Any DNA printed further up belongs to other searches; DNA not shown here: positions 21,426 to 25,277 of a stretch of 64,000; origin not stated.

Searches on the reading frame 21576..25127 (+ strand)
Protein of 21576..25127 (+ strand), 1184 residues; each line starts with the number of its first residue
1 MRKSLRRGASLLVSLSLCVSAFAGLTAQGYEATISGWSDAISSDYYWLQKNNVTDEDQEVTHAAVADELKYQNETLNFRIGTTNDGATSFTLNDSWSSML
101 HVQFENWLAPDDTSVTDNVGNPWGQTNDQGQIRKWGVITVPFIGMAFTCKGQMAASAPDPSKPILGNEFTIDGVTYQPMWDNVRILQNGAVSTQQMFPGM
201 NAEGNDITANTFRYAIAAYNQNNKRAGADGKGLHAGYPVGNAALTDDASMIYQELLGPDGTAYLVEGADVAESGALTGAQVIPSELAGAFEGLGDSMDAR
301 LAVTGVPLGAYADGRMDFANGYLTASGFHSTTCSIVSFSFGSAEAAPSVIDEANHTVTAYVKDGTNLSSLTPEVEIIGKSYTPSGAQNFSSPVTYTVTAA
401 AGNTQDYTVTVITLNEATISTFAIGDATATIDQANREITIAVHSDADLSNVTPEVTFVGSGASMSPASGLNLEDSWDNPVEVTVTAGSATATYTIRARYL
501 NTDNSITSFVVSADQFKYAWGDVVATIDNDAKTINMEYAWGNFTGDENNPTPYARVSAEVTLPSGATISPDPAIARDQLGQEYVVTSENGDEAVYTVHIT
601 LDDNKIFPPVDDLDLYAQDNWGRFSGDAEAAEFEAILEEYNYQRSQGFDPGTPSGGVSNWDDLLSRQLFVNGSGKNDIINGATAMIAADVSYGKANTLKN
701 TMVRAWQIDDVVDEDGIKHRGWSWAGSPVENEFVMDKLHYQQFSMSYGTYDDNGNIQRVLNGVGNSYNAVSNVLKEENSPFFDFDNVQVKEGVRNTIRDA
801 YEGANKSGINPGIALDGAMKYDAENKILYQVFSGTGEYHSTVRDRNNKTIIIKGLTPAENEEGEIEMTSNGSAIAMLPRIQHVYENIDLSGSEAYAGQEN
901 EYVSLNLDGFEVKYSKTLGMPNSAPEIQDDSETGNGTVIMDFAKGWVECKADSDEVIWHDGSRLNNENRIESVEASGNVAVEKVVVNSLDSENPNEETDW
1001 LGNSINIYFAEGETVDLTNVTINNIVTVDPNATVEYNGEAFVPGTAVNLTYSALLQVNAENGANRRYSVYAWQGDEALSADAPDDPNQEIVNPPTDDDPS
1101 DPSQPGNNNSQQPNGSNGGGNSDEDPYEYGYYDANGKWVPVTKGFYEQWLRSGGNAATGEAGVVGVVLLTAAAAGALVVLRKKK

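Call 11: search_protein_families(library=pfam, proteins=[window:21576-25127:+], max_evalue=0.0001)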
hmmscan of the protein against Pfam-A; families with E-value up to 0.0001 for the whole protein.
window:21576-25127:+ (1184 aa): 2 families
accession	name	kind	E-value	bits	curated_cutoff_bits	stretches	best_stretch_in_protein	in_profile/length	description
PF16410.10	DUF5018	-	4e-19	69.1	38.2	1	328-410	129-212/352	Domain of unknown function (DUF5018)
PF16341.10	DUF4971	-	4.7e-06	26.9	31.3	0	405-497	34-125/141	Domain of unknown function (DUF4971)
